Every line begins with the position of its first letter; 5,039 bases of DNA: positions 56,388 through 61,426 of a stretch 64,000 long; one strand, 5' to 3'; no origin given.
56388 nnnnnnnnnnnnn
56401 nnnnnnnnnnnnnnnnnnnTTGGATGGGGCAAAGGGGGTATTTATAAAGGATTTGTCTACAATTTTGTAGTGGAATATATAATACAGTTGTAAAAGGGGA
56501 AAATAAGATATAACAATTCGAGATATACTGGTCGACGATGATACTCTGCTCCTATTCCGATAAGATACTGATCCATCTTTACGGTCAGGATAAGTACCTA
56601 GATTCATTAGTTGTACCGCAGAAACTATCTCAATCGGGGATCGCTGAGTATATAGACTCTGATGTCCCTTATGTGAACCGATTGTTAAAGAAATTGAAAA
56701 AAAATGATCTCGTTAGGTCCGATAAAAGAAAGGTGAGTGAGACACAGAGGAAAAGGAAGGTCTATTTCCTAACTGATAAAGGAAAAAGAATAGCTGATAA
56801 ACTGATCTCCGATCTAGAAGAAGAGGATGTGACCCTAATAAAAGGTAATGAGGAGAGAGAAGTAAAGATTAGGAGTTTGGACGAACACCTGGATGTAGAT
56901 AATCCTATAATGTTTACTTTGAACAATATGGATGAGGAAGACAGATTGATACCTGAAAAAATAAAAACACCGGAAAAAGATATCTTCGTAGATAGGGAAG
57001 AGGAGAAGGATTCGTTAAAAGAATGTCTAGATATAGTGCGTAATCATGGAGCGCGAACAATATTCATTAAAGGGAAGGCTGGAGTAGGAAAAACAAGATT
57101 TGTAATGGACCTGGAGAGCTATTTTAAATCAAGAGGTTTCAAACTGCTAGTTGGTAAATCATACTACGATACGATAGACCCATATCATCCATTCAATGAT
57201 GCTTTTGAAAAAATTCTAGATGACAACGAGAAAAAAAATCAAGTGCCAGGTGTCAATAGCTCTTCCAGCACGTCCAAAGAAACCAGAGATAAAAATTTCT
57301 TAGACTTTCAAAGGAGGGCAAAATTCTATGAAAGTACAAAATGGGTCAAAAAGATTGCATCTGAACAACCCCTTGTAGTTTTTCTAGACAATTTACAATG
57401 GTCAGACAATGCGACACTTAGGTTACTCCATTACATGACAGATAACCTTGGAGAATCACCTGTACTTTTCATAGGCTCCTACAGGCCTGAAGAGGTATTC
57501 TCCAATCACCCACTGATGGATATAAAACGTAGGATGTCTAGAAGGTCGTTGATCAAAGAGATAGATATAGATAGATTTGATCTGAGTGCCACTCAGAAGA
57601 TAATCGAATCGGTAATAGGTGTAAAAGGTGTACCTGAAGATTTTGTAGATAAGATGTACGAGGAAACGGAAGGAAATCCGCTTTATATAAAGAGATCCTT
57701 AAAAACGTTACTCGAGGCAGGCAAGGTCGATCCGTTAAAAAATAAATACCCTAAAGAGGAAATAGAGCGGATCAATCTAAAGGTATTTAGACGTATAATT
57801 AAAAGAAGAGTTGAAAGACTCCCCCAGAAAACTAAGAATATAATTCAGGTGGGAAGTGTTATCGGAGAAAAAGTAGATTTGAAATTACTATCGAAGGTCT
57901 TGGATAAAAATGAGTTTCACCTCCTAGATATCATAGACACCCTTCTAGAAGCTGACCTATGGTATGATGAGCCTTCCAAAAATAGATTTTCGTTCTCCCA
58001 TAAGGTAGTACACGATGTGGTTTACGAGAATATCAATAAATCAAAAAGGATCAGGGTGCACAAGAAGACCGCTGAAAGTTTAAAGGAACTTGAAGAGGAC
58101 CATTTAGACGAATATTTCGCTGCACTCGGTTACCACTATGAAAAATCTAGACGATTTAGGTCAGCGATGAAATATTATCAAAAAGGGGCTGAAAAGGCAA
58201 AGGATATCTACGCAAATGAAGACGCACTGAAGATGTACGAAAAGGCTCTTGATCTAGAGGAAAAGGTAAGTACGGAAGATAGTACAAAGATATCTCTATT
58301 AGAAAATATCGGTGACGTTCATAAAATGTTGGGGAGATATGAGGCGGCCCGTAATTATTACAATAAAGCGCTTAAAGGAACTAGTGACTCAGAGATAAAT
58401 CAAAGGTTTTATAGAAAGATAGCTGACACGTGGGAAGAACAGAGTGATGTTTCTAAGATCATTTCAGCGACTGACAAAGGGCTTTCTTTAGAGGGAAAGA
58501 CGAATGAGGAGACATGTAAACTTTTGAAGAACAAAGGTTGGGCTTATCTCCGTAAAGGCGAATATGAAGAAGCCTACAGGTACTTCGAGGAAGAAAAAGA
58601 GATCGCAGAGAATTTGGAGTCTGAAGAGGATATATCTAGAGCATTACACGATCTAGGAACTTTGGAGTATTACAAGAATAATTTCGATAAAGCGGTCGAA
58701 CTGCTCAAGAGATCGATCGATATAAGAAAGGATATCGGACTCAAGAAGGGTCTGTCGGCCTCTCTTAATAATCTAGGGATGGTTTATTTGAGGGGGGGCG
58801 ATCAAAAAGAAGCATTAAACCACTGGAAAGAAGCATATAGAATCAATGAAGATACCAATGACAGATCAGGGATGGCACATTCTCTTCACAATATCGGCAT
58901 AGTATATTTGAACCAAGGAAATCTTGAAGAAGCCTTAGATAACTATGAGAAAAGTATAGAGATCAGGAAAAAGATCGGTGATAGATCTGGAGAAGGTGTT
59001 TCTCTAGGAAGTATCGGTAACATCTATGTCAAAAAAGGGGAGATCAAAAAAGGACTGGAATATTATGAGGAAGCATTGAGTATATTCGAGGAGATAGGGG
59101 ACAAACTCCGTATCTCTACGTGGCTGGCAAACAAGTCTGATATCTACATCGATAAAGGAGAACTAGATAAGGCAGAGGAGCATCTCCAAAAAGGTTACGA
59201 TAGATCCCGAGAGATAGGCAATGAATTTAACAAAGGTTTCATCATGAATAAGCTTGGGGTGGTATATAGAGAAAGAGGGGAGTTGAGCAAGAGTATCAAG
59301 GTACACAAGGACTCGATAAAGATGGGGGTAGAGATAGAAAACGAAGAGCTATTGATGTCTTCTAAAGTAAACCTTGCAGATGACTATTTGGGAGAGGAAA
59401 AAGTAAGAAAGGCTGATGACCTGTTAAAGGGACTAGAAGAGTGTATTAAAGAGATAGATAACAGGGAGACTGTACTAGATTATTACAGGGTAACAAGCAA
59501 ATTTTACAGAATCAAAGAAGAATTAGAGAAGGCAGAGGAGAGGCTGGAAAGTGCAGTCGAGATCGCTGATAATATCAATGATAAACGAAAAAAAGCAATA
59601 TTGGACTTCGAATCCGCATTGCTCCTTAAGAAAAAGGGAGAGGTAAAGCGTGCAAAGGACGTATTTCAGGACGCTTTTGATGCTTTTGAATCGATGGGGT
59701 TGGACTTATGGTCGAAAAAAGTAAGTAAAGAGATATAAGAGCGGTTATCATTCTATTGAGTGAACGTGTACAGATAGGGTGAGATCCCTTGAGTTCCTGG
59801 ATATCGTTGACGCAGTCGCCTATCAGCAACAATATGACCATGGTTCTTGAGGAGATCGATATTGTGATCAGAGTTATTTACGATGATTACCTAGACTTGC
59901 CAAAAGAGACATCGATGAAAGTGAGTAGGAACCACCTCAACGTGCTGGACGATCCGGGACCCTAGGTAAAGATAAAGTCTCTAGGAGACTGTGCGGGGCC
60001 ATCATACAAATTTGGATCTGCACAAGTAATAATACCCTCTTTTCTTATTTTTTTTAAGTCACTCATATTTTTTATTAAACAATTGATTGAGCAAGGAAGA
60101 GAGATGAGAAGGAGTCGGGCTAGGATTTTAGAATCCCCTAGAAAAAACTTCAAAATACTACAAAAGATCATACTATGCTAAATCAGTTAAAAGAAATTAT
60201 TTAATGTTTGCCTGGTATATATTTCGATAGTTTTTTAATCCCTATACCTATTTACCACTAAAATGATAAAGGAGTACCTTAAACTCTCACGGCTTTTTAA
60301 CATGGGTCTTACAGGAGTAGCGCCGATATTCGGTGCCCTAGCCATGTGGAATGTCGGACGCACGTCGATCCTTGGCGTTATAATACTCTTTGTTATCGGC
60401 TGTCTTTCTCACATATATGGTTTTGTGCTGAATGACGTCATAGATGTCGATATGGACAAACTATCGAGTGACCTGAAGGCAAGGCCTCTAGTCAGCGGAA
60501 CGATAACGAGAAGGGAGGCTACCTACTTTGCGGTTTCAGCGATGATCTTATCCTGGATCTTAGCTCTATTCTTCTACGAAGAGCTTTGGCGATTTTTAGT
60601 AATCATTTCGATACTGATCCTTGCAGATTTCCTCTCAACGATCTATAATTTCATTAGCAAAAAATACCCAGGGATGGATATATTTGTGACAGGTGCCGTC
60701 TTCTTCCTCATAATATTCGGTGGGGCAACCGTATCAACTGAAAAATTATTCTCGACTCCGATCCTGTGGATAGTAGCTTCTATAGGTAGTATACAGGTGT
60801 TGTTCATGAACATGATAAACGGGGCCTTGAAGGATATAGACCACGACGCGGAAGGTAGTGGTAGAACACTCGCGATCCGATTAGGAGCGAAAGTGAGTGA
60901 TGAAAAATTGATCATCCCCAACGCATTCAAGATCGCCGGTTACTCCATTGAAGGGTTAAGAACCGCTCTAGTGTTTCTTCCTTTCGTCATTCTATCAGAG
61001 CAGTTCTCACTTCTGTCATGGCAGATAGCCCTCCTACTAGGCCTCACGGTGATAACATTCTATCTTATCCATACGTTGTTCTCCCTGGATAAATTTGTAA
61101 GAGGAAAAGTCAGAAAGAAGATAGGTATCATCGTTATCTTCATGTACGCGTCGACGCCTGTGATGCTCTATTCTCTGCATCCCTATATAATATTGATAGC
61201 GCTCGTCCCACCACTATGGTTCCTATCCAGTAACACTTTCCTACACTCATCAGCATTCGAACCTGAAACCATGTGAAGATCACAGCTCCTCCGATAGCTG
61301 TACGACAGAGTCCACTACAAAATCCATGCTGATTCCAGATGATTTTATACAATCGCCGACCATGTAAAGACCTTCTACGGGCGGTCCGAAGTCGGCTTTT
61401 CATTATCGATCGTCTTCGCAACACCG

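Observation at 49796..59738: Giant secreted C25 (gingipain-like) protease with a triplicated module, divergently paired with a wHTH-STAND-TPR regulator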

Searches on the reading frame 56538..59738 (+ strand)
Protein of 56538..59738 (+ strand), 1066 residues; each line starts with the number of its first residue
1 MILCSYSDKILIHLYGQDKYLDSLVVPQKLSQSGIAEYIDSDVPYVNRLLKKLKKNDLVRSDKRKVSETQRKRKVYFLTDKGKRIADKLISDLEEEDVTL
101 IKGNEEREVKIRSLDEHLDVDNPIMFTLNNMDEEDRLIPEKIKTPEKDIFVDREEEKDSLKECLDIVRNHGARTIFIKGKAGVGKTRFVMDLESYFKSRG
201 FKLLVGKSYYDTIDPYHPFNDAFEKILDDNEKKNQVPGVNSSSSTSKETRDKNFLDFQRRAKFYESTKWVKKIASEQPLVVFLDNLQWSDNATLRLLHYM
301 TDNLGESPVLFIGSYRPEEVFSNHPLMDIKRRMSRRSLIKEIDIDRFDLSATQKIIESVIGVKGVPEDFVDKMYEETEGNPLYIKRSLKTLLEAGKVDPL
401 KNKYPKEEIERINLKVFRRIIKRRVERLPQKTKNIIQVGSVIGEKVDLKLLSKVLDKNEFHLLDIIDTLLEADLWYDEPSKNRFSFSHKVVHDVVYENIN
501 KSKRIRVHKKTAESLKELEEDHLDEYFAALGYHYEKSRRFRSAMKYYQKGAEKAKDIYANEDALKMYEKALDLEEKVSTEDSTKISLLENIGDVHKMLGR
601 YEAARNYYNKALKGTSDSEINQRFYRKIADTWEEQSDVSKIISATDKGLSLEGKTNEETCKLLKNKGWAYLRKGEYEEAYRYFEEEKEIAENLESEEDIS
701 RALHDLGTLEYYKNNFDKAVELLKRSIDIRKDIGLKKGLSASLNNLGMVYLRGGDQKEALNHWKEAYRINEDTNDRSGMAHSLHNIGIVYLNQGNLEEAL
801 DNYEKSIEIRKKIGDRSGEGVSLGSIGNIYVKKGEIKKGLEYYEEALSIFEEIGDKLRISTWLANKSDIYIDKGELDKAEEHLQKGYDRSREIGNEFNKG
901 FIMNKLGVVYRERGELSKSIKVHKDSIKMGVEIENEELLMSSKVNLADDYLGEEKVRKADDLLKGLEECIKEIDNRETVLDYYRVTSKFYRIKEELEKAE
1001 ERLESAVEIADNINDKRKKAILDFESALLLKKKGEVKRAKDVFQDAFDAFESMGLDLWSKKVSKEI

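Call 5: search_protein_families(library=pfam, proteins=[window:56538-59738:+], max_evalue=0.1)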
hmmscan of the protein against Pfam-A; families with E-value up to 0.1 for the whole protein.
window:56538-59738:+ (1066 aa): 34 families (the best 25 are shown)
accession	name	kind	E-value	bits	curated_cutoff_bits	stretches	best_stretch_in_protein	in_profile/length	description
PF13424.12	TPR_12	-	7.3e-67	222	30.1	7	741-812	4-77/77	Tetratricopeptide repeat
PF07719.23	TPR_2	-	2.1e-38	127.7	27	6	782-810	3-31/34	Tetratricopeptide repeat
PF13374.12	TPR_10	-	2e-32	110.7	27.5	3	780-812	2-34/42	Tetratricopeptide repeat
PF00515.34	TPR_1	-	4.6e-32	108.9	27.8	5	783-810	4-31/34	Tetratricopeptide repeat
PF13181.12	TPR_8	-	3.6e-26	89.5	25.7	3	780-812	1-33/34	Tetratricopeptide repeat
PF13176.12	TPR_7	-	1.7e-25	87.3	27.9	2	663-695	2-34/36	Tetratricopeptide repeat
PF17874.7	TPR_MalT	-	6.7e-21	75.4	45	1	784-893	44-155/336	MalT-like TPR region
PF14938.12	SNAP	-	1.1e-17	64.9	25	3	653-806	28-181/282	Soluble NSF attachment protein, SNAP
PF13428.12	TPR_14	-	1e-16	60.2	23.5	0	591-614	7-31/44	Tetratricopeptide repeat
PF13191.12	AAA_16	-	1.5e-15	58.5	32.6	1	150-312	2-167/167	AAA ATPase domain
PF13432.12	TPR_16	-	5.2e-13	49.6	32.7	0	705-763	2-54/65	Tetratricopeptide repeat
PF13414.12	TPR_11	-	1.1e-12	47.8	26.8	1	789-811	3-25/42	TPR repeat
PF24885.1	TPR_NPHP3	-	9.4e-11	42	100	1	667-815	63-218/239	Nephrocystin-3 TPR domain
PF13431.12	TPR_17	-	5.8e-08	32.9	24.4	0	782-800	15-33/34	Tetratricopeptide repeat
PF13174.12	TPR_6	-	9.4e-08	32.7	26.3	0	783-807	3-27/33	Tetratricopeptide repeat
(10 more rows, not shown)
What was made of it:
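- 58275..59735 (+): TPR sensor array (aa about 580-1065). Pfam TPR_12 in 7 stretches and TPR_MalT (call 5).
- On STAND NTPase transcription factors (MalT / PH0952 type): AAA_16 scores 58.5 bits at aa 150-312 (call 5). TPR_12 in 7 stretches and TPR_MalT at 75 bits (call 5).
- AAA_16 plus TPR (call 5).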

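Call 6: search_protein_families(library=ncbifam, proteins=[window:56538-59738:+], max_evalue=0.1)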
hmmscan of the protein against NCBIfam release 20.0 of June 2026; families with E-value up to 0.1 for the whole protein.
window:56538-59738:+ (1066 aa): 32 families (the best 25 are shown)
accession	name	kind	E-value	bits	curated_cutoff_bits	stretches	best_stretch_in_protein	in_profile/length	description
NF053520.1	HK_Porph_FimS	equivalog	2.7e-37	128.3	600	4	622-816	44-240/618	sensor histidine kinase FimS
TIGR03903.1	TOMM_kin_cyc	equivalog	3.4e-35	121.3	705.75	1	259-586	616-933/1267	TOMM system kinase/cyclase fusion protein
NF041717.1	HaaA_phane_TPR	equivalog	1.4e-32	112.7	1125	1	670-1014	521-866/882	cyclophane-containing RiPP biosynthesis TPR protein HaaT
NF053617.1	SARPRegAfsRStmc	equivalog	6.7e-21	74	1430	2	600-855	714-971/986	SARP-family global regulator AfsR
NF002725.1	PRK02603.1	equivalog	3.1e-20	72.9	143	4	747-836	42-122/173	photosystem I assembly protein Ycf3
NF040586.1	FxSxx_TPR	equivalog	3.1e-15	55.7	300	2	581-845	424-665/830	FxSxx-COOH system tetratricopeptide repeat protein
NF052312.1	T9SS_PorW_SprE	equivalog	1.8e-14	53.4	250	3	657-852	176-360/716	type IX secretion system periplasmic lipoprotein PorW/SprE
TIGR02521.1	type_IV_pilW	equivalog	1.2e-12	47.9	154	2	771-855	22-100/234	type IV pilus biogenesis/stability protein PilW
NF053779.1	BT3442_fam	equivalog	7.7e-12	44.7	940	3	698-885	100-281/563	BT3442 family protein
NF040959.1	MamA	equivalog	1.1e-10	41.3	200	2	654-770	99-203/204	magnetosome protein MamA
NF033762.1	social_mot_Tgl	equivalog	1.6e-10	40.8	225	3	684-815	84-205/252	social motility TPR repeat lipoprotein Tgl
TIGR02917.1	PEP_TPR_lipo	equivalog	2.1e-10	39.2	312.2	2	745-882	402-521/899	XrtA/PEP-CTERM system TPR-repeat protein PrsT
NF053720.1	NsdA_fam_reg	subfamily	3.8e-09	36.5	75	1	747-802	336-390/432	NsdA family TPR-like regulatory protein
NF047507.1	TPR_BatC_Lepto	exception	6.4e-07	29.1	175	2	667-774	31-130/214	TPR repeat-containing protein BatC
NF008757.0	PRK11788.1-5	equivalog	2.6e-06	26.8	363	1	906-1048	75-208/388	lipopolysaccharide assembly protein LapB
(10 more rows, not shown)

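Call 15: find_encoding_contigs(protein=window:56538-59738:+, flank=10000, max_places=6)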
Protein window:56538-59738:+ (1066 aa): 2 contigs read that carry it; 2 places shown.
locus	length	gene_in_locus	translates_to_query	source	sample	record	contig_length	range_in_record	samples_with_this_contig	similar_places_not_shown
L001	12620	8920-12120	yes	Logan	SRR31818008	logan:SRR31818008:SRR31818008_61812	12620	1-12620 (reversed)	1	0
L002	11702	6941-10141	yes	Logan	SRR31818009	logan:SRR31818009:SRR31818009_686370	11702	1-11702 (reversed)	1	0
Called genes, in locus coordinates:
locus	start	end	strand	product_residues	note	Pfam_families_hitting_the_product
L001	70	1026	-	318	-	PF08240:ADH_N, PF00107:ADH_zinc_N, PF13602:ADH_zinc_N_2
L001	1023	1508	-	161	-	PF12641:Flavodoxin_3, PF12724:Flavodoxin_5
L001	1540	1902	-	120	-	PF13602:ADH_zinc_N_2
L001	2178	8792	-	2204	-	PF01364:Peptidase_C25, PF09822:ABC_transp_aux (faint), PF02369:Big_1 (weak), PF13620:CarboxypepD_reg (weak), PF13715:CarbopepD_reg_2 (faint), PF08308:PEGA (faint), PF13620:CarboxypepD_reg, PF13620:CarboxypepD_reg, +3 more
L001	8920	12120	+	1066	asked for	PF13191:AAA_16, PF13424:TPR_12, PF13424:TPR_12, PF14938:SNAP (weak), PF13424:TPR_12, PF13424:TPR_12, PF17874:TPR_MalT, PF13424:TPR_12, +15 more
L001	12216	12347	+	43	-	-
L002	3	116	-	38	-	?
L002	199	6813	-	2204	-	PF01364:Peptidase_C25, PF09822:ABC_transp_aux (faint), PF02369:Big_1 (weak), PF13620:CarboxypepD_reg (weak), PF13715:CarbopepD_reg_2 (faint), PF08308:PEGA (faint), PF13620:CarboxypepD_reg, PF13620:CarboxypepD_reg, +3 more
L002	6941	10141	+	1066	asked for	PF13191:AAA_16, PF13424:TPR_12, PF13424:TPR_12, PF14938:SNAP (weak), PF13424:TPR_12, PF13424:TPR_12, PF17874:TPR_MalT, PF13424:TPR_12, +15 more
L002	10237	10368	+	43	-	-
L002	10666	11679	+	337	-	PF01040:UbiA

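Call 92: search_solved_structures(query=window:56538-59738:+, max_evalue=0.001)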
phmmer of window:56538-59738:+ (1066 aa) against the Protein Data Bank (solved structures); distinct sequences matched with E-value up to 0.001: 74 (the best 60 are shown).
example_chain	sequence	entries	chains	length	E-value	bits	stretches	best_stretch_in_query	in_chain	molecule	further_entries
9qhb_A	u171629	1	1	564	5.6e-45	156.9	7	664-849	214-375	Engineered tetratricopeptide repeat protein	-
3sf4_A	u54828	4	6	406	6.9e-30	107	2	678-871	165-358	G-protein-signaling modulator 2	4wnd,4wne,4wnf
4wng_A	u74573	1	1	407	7e-30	106.9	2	678-871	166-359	G-protein-signaling modulator 2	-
6hc2_A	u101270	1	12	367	7.5e-30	106.9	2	679-869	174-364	G-protein-signaling modulator 2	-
5a7d_B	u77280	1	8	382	1.9e-28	102.2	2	713-894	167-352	PINS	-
4a1s_A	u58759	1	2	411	1.5e-27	99.2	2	713-885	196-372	PARTNER OF INSCUTEABLE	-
5a6c_A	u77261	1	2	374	6.7e-25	90.5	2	678-860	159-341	G-PROTEIN-SIGNALING MODULATOR 2, AFADIN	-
8bu0_A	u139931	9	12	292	8.9e-25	90.1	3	744-849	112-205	Consensus tetratricopeptide repeat protein | Crystal structure of an 8-repeat consensus TPR superhelix with Zinc. | Monomer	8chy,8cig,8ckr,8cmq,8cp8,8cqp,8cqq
3ro2_A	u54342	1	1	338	3.8e-24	88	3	743-855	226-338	G-protein-signaling modulator 2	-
4g2v_A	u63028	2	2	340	3.8e-24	87.9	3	743-855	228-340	G-protein-signaling modulator 2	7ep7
9qhc_A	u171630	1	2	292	3.1e-23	85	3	744-849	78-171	Engineered tetratricopeptide repeat protein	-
4jhr_A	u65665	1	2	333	2.7e-21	78.5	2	743-855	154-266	G-protein-signaling modulator 2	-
7obi_A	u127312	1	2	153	1.6e-19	72.6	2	742-850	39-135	CTPR-rv4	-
3ro3_A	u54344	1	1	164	2.8e-15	58.6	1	700-855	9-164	G-protein-signaling modulator 2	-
7ai4_A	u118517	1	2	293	1.1e-13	53.4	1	662-894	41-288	Isoform C of Kinesin light chain 1,Isoform C of Kinesin light chain 1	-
6mfv_A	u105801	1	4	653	1.1e-07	33.4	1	680-929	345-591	tetratricopeptide repeat sensor PH0952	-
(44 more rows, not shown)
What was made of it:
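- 58275..59735 (+): The PH0952 TPR sensor (6mfv) is hit in PDB (call 92).
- On STAND NTPase transcription factors (MalT / PH0952 type): The PH0952 sensor is hit (call 92).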

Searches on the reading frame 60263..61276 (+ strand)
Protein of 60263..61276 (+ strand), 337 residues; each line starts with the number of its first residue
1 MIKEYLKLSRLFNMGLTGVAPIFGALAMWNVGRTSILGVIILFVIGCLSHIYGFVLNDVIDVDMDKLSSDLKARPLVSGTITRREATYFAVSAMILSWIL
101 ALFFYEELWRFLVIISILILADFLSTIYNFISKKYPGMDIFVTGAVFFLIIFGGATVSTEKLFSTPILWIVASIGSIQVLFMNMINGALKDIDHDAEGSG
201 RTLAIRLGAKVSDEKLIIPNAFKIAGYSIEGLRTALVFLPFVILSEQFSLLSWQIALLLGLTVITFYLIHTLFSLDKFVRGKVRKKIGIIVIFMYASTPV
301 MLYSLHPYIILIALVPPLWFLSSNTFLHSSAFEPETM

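Call 10: search_protein_families(library=pfam, proteins=[window:60263-61276:+], max_evalue=0.001)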
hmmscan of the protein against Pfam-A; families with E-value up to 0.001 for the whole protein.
window:60263-61276:+ (337 aa): 1 family
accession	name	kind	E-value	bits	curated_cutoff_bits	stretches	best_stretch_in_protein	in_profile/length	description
PF01040.23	UbiA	-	5.3e-24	85.3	34.2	1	19-214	2-188/250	UbiA prenyltransferase family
